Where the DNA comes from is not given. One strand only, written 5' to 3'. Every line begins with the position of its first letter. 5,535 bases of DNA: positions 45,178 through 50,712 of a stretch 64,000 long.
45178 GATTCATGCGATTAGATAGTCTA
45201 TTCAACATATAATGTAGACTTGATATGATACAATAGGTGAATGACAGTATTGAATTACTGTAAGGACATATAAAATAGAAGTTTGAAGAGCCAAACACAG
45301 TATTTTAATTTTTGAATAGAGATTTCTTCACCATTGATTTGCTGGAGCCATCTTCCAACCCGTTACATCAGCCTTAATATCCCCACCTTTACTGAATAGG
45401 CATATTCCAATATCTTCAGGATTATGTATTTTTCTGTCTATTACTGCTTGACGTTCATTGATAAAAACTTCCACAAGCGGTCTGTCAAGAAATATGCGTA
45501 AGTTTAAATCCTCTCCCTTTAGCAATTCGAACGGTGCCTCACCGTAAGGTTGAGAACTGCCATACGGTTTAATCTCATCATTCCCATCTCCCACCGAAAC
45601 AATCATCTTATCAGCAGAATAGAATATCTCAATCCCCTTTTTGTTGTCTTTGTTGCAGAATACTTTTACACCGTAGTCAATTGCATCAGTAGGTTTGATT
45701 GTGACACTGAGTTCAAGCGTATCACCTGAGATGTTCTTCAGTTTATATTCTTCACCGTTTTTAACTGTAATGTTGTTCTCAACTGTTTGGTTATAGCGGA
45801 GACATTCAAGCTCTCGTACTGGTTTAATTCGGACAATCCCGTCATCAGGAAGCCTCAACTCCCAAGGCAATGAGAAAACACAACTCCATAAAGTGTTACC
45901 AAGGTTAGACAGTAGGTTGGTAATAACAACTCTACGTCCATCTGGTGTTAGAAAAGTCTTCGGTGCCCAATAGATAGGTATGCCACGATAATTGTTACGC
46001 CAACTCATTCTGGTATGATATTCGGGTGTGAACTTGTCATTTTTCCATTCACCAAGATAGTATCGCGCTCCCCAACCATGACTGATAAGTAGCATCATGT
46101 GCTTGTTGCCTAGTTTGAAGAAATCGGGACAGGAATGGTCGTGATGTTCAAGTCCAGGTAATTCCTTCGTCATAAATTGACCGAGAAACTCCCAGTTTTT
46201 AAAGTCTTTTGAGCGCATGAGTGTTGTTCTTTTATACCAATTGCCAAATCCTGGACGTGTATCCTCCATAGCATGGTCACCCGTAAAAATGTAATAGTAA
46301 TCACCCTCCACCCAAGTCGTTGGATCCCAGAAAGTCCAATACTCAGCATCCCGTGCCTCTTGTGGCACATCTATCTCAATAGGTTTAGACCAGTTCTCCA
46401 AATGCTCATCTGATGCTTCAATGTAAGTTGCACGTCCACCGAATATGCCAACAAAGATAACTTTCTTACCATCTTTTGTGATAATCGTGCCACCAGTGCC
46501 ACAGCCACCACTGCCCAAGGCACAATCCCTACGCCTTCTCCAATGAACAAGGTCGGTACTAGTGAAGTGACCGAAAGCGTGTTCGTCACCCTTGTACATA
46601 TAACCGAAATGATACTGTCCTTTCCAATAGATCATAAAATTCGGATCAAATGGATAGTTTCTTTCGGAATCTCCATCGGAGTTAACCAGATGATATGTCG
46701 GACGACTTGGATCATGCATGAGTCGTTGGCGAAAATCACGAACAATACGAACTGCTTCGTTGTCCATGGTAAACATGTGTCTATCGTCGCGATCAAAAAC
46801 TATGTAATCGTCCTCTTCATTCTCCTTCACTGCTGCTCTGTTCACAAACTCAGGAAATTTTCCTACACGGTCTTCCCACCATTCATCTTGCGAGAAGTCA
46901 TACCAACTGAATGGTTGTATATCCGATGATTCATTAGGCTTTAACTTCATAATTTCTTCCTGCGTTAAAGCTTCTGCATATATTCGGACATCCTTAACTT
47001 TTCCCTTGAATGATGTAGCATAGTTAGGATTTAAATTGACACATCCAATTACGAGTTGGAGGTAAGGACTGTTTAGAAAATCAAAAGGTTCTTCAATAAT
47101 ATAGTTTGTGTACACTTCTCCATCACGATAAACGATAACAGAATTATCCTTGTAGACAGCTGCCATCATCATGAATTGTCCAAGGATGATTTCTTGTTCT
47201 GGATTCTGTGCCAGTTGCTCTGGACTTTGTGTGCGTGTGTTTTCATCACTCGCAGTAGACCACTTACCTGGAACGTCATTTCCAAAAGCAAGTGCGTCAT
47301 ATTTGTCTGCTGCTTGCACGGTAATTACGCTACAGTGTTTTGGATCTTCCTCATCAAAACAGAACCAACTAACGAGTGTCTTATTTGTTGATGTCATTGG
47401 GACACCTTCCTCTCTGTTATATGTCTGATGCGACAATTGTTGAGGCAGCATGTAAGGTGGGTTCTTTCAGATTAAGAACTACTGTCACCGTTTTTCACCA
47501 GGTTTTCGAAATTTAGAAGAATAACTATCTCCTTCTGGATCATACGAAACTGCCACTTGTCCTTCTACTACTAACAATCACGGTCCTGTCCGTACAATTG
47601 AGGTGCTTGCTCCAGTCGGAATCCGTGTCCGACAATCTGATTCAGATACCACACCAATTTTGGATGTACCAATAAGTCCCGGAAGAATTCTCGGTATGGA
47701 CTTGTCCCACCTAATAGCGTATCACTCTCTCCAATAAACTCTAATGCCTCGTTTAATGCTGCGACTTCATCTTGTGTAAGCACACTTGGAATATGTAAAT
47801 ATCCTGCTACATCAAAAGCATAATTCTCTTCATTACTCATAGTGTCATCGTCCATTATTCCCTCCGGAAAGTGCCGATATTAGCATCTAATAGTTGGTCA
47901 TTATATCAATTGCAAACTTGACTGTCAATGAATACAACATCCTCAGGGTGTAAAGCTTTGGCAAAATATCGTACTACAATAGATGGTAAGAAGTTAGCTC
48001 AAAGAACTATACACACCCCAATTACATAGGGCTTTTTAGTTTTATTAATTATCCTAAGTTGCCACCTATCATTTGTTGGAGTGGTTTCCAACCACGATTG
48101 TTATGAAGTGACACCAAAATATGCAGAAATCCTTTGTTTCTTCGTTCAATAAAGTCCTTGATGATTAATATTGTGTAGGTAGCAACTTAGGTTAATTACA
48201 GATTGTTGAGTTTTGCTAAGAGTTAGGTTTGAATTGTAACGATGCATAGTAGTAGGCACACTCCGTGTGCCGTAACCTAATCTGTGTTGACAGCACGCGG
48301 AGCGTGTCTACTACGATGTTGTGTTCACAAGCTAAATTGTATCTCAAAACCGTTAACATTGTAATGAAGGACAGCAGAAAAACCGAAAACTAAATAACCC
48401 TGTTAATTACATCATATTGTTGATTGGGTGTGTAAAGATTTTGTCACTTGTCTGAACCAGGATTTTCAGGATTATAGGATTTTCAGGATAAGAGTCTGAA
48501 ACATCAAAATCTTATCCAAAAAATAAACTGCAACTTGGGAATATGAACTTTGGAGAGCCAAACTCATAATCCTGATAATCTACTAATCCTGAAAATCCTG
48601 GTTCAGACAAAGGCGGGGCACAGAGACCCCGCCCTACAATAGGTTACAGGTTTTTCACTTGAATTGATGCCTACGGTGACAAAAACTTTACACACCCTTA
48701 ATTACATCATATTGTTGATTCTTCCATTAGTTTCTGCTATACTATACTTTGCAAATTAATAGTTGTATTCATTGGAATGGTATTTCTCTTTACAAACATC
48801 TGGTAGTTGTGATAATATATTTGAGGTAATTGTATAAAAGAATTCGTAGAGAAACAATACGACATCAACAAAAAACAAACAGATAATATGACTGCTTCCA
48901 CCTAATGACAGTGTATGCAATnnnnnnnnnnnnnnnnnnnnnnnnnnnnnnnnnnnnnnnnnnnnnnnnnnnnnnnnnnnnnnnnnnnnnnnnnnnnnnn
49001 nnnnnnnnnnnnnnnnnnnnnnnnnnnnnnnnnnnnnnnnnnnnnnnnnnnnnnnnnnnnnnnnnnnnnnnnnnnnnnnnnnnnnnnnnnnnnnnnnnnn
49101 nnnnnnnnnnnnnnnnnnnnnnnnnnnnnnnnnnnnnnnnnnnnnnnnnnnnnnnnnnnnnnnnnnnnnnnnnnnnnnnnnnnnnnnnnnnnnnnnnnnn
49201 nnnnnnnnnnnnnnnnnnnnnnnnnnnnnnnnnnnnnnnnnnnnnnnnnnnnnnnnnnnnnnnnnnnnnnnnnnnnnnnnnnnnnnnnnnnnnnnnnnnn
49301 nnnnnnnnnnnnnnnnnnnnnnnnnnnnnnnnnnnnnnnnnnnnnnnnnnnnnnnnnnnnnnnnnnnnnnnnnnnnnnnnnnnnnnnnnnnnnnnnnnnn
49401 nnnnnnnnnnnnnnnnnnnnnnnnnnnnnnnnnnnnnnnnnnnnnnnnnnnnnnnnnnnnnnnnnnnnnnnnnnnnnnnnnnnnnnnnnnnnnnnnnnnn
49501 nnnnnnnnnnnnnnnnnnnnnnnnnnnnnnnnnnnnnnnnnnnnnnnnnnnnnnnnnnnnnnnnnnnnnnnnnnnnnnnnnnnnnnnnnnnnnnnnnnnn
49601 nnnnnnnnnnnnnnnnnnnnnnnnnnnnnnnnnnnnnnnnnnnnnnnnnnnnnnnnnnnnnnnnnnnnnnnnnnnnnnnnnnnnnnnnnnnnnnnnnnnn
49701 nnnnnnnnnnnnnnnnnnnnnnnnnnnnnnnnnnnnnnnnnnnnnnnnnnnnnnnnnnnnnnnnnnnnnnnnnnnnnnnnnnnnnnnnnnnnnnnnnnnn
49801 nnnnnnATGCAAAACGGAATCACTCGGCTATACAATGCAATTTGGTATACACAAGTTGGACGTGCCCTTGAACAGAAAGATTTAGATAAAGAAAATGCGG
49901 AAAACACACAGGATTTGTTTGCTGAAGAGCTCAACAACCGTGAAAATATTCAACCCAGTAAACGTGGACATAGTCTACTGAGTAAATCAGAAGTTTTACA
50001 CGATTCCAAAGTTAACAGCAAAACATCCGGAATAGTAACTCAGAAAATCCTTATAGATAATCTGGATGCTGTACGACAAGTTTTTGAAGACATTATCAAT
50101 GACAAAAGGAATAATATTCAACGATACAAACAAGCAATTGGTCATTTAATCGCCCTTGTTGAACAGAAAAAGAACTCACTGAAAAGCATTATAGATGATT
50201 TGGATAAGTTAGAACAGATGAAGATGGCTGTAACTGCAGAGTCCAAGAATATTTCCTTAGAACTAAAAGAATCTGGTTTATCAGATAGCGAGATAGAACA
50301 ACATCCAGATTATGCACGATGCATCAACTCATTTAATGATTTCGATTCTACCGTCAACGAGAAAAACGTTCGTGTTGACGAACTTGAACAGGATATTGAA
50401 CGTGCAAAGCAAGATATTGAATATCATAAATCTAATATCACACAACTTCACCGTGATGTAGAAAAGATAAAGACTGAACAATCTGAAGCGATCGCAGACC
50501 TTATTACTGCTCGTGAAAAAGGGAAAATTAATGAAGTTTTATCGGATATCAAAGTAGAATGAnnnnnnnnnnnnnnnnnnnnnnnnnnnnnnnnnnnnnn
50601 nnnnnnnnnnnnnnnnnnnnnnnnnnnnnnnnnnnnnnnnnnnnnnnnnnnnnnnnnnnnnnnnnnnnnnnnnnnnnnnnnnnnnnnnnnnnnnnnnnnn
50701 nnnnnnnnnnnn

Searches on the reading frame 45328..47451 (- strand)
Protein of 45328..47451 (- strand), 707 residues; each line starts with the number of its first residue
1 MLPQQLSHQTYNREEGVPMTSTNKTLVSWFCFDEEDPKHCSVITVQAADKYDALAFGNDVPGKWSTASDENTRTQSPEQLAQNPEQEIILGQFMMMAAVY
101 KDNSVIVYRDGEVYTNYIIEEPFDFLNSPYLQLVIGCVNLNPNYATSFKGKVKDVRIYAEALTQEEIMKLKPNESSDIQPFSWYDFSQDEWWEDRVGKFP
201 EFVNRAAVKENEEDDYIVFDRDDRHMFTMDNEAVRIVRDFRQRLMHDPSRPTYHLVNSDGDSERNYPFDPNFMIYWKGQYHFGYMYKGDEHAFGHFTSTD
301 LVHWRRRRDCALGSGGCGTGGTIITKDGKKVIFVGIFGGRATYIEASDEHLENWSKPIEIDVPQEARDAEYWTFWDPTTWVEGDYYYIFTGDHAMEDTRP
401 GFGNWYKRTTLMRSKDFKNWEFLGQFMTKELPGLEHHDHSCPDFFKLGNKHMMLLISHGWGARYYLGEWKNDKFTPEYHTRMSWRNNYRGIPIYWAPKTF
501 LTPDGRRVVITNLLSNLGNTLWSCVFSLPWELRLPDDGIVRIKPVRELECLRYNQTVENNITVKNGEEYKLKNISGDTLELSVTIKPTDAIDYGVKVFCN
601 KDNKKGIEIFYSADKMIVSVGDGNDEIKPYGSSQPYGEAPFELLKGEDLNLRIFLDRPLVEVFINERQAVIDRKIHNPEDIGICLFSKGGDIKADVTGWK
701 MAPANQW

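Call 9: search_protein_families(library=pfam, proteins=[window:45328-47451:-], max_evalue=0.001)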
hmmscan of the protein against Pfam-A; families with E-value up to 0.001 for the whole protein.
window:45328-47451:- (707 aa): 3 families
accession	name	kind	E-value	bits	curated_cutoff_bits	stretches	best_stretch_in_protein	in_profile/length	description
PF00251.26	Glyco_hydro_32N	-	3.3e-22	79.9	22.1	1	264-536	6-298/307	Glycosyl hydrolases family 32 N-terminal domain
PF08244.19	Glyco_hydro_32C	-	2.4e-16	60.6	21.9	1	547-693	1-150/158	Glycosyl hydrolases family 32 C terminal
PF13385.13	Laminin_G_3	-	1.9e-12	48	27.6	1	17-167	12-150/151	Concanavalin A-like lectin/glucanases superfamily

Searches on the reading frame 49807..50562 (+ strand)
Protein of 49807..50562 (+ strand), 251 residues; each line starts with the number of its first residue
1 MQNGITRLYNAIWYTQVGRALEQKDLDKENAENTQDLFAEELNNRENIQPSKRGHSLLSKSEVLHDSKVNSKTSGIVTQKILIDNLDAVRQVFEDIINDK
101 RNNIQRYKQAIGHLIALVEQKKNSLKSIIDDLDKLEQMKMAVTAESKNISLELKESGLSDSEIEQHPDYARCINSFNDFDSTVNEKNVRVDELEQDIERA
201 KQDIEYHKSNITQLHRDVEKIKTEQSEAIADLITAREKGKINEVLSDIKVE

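Call 44: search_protein_families(library=pfam, proteins=[window:49807-50562:+], max_evalue=0.001)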
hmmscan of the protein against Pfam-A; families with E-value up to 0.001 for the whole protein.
window:49807-50562:+ (251 aa): 1 family
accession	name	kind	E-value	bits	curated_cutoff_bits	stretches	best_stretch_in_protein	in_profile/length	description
PF10779.14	XhlA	-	0.00043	20.8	34.7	0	180-225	3-48/67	Haemolysin XhlA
